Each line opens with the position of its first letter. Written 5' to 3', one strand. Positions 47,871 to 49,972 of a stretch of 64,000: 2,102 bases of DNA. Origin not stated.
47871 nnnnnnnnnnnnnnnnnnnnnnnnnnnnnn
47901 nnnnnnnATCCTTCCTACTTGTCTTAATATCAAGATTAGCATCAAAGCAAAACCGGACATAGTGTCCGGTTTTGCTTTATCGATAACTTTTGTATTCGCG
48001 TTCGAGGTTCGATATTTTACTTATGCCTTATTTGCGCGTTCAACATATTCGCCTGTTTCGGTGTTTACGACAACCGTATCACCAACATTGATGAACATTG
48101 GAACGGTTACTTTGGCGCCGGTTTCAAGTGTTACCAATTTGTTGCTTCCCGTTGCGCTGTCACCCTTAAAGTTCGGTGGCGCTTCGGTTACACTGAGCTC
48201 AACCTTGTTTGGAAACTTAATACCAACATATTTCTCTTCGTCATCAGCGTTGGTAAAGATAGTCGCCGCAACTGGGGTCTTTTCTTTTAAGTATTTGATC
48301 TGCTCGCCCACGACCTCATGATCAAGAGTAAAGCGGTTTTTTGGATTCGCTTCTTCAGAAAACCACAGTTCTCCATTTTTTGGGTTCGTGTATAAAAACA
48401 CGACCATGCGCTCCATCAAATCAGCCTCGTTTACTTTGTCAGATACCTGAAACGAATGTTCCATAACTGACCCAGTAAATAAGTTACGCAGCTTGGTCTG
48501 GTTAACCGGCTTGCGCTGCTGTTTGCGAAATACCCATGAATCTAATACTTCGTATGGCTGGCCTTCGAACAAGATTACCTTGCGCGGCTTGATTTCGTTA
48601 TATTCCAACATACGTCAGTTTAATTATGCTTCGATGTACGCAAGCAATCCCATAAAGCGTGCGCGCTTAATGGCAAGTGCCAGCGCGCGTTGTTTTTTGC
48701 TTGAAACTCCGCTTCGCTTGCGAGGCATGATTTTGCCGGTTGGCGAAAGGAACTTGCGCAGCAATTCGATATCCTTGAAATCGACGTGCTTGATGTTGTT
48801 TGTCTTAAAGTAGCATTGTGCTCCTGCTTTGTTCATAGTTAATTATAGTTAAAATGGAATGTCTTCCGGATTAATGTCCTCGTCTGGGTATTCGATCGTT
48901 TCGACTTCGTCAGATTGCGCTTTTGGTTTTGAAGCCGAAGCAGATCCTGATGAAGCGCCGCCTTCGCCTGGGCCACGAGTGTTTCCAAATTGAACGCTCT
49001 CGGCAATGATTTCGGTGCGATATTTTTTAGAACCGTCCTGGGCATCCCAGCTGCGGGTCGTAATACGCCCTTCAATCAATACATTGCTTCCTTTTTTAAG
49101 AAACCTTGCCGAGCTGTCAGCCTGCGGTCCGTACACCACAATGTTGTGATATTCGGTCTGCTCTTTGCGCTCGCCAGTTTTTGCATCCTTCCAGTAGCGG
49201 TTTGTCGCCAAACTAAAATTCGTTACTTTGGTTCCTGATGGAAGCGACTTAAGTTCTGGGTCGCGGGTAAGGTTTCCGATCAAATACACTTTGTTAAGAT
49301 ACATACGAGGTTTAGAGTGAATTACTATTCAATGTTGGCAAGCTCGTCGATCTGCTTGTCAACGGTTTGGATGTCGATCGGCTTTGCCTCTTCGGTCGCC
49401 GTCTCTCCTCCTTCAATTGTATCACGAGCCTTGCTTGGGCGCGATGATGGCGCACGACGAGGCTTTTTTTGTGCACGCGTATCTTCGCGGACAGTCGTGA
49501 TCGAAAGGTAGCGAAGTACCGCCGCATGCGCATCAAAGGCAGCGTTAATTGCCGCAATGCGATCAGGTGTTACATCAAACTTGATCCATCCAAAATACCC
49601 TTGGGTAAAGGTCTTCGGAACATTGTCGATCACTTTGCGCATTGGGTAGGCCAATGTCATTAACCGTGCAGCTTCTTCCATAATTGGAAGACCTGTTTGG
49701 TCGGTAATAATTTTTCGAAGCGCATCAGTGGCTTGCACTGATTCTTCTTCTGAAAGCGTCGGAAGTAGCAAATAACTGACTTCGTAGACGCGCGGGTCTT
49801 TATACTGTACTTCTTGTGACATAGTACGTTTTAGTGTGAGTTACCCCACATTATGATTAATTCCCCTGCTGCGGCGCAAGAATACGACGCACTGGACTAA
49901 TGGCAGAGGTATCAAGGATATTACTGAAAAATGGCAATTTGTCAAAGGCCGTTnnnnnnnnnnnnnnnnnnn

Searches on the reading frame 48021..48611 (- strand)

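Call 19: search_protein_families(library=pfam, proteins=[window:48021-48611:-])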
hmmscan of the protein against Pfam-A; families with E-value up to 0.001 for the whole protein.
window:48021-48611:- (196 aa): 2 families
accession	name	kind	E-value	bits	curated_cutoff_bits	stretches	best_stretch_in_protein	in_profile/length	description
PF09285.17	Elong-fact-P_C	-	2.8e-24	85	25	1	137-192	1-56/56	Elongation factor P, C-terminal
PF08207.18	EFP_N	-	1.8e-09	37.9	23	1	5-60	3-58/58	Elongation factor P (EF-P) KOW-like domain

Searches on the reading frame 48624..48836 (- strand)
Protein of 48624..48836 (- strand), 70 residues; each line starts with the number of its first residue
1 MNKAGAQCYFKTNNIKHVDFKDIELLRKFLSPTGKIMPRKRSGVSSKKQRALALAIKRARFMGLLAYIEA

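Call 80: search_protein_families(library=pfam, proteins=[window:48624-48836:-], max_evalue=0.001)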
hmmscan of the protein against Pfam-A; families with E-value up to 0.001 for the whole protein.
window:48624-48836:- (70 aa): 1 family
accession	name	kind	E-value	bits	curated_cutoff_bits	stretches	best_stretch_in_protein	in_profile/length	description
PF01084.26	Ribosomal_S18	-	7.4e-24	84.1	21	1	14-65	1-52/52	Ribosomal protein S18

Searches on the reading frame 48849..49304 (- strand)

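Call 19: search_protein_families(library=pfam, proteins=[window:48849-49304:-])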
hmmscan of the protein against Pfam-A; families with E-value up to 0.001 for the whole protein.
window:48849-49304:- (151 aa): 1 family
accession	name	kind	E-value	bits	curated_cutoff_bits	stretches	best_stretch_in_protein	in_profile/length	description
PF00436.31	SSB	-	8.9e-38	129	26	1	3-106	1-103/104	Single-strand binding protein family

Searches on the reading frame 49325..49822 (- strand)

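Call 19: search_protein_families(library=pfam, proteins=[window:49325-49822:-])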
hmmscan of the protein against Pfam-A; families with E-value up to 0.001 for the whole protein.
window:49325-49822:- (165 aa): 1 family
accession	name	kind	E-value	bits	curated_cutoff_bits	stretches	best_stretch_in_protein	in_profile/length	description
PF01250.22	Ribosomal_S6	-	3.9e-11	43.4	27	1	13-108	2-89/90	Ribosomal protein S6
